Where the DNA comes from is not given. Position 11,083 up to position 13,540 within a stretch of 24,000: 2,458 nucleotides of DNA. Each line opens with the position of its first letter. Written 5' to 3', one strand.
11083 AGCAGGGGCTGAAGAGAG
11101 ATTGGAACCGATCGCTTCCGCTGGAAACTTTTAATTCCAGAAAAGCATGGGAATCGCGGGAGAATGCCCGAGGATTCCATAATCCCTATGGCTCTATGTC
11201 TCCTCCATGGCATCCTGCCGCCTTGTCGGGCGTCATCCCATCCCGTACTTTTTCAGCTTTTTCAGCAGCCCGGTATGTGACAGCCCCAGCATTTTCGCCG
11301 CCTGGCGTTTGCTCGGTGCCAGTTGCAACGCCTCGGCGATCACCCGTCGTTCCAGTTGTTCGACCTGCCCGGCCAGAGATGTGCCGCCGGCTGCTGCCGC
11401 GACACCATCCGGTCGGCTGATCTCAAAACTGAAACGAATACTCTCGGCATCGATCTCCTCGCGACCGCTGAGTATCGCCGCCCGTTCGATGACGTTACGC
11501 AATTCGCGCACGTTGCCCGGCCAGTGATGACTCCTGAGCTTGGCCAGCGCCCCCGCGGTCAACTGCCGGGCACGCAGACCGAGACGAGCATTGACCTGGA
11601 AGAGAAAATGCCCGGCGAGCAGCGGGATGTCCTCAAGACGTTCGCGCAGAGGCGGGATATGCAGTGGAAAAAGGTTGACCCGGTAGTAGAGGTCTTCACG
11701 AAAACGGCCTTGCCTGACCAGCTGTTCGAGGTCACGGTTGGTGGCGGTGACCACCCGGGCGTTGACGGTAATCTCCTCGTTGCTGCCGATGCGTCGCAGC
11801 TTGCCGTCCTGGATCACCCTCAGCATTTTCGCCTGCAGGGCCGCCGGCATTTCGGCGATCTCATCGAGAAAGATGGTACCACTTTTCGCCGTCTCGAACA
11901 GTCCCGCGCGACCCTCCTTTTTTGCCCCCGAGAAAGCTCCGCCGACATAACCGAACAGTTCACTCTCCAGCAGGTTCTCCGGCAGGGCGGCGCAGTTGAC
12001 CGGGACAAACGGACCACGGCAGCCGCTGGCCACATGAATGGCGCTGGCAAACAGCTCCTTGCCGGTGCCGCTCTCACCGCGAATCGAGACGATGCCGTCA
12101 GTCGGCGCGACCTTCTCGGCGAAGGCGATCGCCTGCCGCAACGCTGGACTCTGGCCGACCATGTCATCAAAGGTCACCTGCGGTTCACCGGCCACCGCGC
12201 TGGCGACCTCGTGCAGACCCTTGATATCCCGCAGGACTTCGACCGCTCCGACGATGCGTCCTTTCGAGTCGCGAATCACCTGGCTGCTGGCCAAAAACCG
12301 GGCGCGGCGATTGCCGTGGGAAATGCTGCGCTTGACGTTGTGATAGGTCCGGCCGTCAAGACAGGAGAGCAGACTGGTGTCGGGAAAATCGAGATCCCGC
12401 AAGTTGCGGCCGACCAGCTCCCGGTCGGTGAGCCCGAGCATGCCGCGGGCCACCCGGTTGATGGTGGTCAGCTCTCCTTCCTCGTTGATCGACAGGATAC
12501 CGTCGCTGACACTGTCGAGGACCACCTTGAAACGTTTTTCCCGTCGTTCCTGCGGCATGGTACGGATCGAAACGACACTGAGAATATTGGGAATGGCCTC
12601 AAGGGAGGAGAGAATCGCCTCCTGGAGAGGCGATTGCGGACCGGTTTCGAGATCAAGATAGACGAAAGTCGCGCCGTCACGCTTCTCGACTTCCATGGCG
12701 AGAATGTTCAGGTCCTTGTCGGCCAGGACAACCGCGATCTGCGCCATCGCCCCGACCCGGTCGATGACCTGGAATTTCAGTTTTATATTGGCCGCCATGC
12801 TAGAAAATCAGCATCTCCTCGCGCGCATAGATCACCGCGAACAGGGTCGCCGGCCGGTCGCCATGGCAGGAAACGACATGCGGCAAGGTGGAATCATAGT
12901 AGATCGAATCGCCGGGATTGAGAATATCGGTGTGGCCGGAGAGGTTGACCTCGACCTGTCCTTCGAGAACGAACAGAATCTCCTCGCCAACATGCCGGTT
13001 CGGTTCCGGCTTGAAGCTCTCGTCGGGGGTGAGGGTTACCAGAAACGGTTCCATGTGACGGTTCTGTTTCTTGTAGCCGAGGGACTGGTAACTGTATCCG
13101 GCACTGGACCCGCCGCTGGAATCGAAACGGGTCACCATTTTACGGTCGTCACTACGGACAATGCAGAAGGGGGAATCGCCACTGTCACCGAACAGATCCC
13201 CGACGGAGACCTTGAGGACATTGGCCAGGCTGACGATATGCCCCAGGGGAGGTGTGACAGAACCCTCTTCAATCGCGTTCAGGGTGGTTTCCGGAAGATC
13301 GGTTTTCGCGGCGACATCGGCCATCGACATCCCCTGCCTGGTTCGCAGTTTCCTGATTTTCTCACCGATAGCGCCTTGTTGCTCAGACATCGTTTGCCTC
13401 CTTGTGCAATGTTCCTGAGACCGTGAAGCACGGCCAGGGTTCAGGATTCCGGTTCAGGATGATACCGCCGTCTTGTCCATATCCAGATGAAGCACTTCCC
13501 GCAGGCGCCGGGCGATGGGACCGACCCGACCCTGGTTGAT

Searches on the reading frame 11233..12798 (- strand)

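Call 71: search_protein_families(library=pfam, proteins=[window:11233-12798:-], max_evalue=0.00001)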
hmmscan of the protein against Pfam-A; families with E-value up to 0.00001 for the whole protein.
window:11233-12798:- (521 aa): 10 families
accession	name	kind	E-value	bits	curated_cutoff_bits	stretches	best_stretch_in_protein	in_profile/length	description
PF00158.32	Sigma54_activat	-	5.8e-64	215.3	20.2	1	213-379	1-167/168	Sigma-54 interaction domain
PF25601.1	AAA_lid_14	-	2e-24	85.6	27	1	385-463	1-79/87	AAA+ ATPase lid domain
PF14532.12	Sigma54_activ_2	-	4.7e-17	62.9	25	1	228-384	15-138/138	Sigma-54 interaction domain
PF18024.7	HTH_50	-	3.2e-11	43.2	27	1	474-520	3-49/50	Helix-turn-helix domain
PF00989.32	PAS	-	1.2e-08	35.3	22.6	1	89-192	2-113/113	PAS fold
PF02954.25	HTH_8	-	1.4e-07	31.5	22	1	479-518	2-42/42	Bacterial regulatory protein, Fis family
PF08448.16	PAS_4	-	2.6e-07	31.3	23.1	1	94-193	1-106/110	PAS fold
PF13426.13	PAS_9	-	4.1e-06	27.5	27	0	98-192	1-101/103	PAS domain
PF13188.13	PAS_8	-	4.4e-06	26.8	21.8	0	89-141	2-55/65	PAS domain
PF13291.12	ACT_4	-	8.1e-06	26.9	27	0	5-75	7-78/80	ACT domain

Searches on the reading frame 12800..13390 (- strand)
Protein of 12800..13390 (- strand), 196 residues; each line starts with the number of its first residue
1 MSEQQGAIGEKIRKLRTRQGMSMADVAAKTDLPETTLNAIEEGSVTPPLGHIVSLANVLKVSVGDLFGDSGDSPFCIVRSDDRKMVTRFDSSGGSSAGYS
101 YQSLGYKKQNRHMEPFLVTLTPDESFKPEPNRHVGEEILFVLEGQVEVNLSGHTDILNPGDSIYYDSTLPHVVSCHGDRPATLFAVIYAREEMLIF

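Call 71: search_protein_families(library=pfam, proteins=[window:12800-13390:-], max_evalue=0.00001)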
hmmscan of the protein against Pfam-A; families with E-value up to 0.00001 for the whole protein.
window:12800-13390:- (196 aa): 5 families
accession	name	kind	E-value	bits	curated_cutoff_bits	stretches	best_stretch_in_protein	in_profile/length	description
PF07883.17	Cupin_2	-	5.2e-15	55.3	27.2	1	117-186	2-69/70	Cupin domain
PF01381.28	HTH_3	-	2.7e-11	43.8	23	1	12-66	1-55/55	Helix-turn-helix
PF13560.12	HTH_31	-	3.8e-08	34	27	1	8-63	2-58/64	Helix-turn-helix domain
PF13443.12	HTH_26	-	4.3e-08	33.7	22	1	11-68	1-59/63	Cro/C1-type HTH DNA-binding domain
PF13413.12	HTH_25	-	4.2e-06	26.9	24.6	1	13-44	3-34/62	Helix-turn-helix domain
